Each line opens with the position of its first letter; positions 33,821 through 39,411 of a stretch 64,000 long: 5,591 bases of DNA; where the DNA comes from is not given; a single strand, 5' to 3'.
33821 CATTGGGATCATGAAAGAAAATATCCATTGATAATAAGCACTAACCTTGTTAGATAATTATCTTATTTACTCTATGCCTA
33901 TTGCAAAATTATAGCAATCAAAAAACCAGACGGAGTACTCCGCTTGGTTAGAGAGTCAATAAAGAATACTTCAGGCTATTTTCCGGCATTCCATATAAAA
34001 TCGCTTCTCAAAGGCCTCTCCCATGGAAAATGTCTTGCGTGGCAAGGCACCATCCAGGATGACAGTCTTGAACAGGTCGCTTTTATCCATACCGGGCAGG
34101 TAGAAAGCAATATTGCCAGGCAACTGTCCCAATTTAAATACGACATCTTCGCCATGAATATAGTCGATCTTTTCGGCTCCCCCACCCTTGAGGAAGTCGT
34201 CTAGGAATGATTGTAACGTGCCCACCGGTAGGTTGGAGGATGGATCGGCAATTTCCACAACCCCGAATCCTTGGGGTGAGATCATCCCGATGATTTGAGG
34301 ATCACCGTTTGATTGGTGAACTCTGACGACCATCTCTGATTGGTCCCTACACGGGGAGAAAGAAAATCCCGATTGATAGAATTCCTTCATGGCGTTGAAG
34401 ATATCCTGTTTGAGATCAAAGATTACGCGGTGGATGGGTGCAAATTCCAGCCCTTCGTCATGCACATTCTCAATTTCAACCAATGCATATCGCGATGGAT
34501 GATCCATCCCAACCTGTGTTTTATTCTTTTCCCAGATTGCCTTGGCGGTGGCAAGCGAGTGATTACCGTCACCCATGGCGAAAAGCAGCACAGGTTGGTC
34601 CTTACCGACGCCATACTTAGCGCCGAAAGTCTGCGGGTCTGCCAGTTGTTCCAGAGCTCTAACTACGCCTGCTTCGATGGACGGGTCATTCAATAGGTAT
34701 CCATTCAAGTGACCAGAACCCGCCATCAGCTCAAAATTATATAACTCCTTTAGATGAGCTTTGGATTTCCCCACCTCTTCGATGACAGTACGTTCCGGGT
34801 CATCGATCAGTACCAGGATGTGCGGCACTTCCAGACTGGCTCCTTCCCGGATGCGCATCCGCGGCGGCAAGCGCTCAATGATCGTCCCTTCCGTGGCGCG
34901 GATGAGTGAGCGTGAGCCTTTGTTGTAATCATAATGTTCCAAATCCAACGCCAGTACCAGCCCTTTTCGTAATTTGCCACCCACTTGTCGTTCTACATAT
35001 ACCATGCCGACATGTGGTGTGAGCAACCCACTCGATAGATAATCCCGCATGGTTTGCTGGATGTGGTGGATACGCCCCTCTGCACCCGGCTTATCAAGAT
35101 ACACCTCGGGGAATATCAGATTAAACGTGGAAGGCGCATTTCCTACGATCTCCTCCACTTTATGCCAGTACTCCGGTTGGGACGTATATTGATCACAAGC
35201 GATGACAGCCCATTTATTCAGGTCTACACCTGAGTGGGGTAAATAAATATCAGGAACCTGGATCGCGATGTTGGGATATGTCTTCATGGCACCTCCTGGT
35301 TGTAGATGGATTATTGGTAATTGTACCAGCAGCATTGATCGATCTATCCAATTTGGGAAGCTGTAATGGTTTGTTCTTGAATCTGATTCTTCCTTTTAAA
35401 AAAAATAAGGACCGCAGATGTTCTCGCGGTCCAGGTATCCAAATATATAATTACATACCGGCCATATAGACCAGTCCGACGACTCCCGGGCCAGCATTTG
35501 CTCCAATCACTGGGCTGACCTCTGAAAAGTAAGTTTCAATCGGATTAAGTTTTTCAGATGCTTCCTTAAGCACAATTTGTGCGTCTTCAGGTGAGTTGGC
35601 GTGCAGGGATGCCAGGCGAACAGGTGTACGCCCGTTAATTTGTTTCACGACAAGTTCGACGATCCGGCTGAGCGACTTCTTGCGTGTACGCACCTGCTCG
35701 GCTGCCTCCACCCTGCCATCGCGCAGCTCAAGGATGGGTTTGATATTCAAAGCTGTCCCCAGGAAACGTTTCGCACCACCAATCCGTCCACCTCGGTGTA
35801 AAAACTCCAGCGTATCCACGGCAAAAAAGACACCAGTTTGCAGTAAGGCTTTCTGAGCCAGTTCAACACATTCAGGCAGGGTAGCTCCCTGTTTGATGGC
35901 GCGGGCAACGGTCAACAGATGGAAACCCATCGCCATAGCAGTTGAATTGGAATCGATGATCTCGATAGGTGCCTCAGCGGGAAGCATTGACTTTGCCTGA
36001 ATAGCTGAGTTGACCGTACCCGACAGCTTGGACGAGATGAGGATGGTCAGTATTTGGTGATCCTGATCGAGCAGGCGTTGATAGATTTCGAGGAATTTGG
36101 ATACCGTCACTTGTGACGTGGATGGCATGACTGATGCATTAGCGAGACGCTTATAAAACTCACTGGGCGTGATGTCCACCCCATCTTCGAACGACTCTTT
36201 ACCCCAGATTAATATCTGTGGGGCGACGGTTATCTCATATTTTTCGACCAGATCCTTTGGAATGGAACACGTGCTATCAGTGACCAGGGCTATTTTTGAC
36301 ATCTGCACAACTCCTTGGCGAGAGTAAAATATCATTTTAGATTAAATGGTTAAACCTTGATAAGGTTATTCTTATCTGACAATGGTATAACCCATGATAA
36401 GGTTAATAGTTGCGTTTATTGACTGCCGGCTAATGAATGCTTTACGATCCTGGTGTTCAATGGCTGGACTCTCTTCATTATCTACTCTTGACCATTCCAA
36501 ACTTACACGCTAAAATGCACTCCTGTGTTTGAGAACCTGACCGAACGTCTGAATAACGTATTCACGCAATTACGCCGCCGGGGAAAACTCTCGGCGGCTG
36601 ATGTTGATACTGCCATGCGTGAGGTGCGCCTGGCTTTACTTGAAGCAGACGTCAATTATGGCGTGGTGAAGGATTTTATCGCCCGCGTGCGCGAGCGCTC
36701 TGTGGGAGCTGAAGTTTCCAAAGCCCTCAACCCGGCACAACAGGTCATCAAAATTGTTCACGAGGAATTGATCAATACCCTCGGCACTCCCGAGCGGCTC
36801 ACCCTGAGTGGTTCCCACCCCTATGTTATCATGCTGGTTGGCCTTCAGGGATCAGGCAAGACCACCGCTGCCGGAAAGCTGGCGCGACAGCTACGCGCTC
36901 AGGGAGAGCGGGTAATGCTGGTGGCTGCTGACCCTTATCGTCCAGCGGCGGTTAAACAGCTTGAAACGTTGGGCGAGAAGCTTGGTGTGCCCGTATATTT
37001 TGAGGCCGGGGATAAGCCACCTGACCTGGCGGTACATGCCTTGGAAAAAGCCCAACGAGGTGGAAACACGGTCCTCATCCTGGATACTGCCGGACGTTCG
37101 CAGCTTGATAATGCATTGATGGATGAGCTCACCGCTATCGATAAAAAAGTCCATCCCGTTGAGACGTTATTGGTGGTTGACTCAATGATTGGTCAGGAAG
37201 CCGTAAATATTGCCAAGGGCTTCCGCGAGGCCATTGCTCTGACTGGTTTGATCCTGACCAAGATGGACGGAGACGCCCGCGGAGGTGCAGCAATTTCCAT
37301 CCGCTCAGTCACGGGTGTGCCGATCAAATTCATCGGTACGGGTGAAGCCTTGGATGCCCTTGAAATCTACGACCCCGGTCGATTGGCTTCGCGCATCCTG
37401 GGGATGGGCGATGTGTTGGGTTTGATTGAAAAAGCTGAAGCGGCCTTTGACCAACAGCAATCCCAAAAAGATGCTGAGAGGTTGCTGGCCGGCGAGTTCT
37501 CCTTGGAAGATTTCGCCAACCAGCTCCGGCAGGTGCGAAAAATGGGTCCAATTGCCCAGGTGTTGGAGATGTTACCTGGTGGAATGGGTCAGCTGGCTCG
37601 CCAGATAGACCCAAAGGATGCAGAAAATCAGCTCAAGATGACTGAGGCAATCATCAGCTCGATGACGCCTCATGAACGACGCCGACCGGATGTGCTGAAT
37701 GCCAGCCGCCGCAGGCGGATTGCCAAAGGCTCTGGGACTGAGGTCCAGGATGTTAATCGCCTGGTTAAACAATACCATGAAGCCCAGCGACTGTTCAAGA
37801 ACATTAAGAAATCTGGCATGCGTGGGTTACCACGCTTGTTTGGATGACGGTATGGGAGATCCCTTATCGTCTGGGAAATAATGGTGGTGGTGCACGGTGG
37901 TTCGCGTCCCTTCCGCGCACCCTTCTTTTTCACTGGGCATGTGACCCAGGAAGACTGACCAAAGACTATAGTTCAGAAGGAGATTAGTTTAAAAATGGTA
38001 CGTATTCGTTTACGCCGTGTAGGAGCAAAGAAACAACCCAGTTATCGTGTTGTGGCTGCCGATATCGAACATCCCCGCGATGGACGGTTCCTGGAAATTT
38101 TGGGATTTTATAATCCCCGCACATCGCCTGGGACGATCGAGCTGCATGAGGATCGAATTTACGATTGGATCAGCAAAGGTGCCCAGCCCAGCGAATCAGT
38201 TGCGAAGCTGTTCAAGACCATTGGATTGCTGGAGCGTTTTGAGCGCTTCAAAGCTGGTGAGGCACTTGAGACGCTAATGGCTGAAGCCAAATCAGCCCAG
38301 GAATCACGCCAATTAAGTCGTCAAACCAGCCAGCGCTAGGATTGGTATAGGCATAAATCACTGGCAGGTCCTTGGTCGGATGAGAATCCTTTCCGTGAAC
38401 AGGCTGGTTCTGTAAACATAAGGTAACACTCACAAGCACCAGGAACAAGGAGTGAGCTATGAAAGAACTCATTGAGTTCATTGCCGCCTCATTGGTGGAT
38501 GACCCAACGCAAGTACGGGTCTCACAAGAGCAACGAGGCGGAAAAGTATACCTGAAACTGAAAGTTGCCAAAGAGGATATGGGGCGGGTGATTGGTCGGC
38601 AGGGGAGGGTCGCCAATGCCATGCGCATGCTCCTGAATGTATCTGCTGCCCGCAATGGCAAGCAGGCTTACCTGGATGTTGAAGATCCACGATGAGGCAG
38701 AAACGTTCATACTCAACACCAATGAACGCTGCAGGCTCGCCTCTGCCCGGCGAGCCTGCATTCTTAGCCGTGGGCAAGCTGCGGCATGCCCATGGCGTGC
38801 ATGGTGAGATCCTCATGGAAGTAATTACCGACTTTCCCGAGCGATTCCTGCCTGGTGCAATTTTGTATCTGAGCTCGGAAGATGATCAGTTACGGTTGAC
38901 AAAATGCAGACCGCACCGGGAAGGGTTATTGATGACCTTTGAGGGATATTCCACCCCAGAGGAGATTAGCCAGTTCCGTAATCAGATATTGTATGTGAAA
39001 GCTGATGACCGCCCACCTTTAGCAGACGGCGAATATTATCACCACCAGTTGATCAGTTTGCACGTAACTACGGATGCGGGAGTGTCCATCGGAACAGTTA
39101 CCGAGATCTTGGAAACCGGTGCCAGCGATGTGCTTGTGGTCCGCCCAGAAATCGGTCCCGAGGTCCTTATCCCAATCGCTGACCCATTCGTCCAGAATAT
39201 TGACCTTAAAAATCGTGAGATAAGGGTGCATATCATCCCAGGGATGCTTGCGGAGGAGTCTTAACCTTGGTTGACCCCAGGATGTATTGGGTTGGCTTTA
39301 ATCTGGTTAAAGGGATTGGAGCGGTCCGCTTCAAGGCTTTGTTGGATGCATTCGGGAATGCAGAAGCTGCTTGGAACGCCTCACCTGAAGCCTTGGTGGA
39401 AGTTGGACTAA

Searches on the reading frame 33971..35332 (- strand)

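Call 78: search_protein_families(library=pfam, proteins=[window:33971-35332:-], max_evalue=0.00001)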
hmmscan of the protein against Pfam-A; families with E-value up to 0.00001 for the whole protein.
window:33971-35332:- (453 aa): 1 family
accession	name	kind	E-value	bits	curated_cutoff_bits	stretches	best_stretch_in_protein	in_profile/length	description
PF06245.16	DUF1015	-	6.1e-61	206.6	25.8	1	32-378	3-323/325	Protein of unknown function (DUF1015)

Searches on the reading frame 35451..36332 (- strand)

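Call 78: search_protein_families(library=pfam, proteins=[window:35451-36332:-], max_evalue=0.00001)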
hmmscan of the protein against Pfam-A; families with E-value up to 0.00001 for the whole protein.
window:35451-36332:- (293 aa): 1 family
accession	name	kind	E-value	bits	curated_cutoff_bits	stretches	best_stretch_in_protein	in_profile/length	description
PF02645.21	DegV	-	2.2e-83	280.3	27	1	13-290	1-278/280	Uncharacterised protein, DegV family COG1307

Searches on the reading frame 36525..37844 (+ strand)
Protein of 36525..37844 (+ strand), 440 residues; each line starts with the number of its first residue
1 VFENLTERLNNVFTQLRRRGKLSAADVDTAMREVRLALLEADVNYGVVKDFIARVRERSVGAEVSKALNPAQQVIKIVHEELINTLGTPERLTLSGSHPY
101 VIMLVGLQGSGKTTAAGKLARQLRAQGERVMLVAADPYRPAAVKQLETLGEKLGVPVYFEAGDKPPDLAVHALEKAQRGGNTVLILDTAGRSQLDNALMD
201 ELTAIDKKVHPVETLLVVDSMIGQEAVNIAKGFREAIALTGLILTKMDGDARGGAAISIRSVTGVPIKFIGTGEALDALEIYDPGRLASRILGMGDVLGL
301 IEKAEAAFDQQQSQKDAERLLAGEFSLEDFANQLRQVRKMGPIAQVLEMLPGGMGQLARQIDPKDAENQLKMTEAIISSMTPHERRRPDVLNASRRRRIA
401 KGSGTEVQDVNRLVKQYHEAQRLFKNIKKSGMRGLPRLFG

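Call 78: search_protein_families(library=pfam, proteins=[window:36525-37844:+], max_evalue=0.00001)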
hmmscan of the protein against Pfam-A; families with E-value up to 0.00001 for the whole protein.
window:36525-37844:+ (440 aa): 5 families
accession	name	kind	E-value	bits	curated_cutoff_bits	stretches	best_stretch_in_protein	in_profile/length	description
PF00448.28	SRP54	-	1.4e-69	234.2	22.7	1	99-293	1-196/196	SRP54-type protein, GTPase domain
PF02978.25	SRP_SPB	-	1.5e-34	118.6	27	1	324-423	1-90/91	Signal peptide binding domain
PF02881.24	SRP54_N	-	3e-23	82.3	22.4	1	5-82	1-75/75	SRP54-type protein, helical bundle domain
PF13401.12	AAA_22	-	1.9e-07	31.9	27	1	98-216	4-120/130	AAA domain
PF01656.29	CbiA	-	5.4e-07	30.1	25.4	1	109-253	9-89/125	CobQ/CobB/MinD/ParA nucleotide binding domain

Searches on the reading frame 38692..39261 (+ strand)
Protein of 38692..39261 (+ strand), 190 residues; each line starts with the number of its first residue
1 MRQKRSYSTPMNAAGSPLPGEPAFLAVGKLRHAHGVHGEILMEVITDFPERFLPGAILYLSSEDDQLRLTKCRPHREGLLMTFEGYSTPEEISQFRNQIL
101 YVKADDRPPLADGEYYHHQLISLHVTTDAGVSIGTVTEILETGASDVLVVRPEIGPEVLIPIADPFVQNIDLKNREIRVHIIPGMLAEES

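Call 78: search_protein_families(library=pfam, proteins=[window:38692-39261:+], max_evalue=0.00001)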
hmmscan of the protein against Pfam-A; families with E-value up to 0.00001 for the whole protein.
window:38692-39261:+ (190 aa): 3 families
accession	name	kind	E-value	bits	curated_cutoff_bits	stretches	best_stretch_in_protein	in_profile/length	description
PF01782.24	RimM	-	4.4e-14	52.9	23.5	1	27-105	2-83/84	RimM N-terminal domain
PF24986.1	PRC_RimM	-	1.8e-13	50.3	27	1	117-180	1-64/69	RimM PRC barrel domain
PF05239.21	PRC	-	4.5e-10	39.8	21.2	1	113-185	2-77/78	PRC-barrel domain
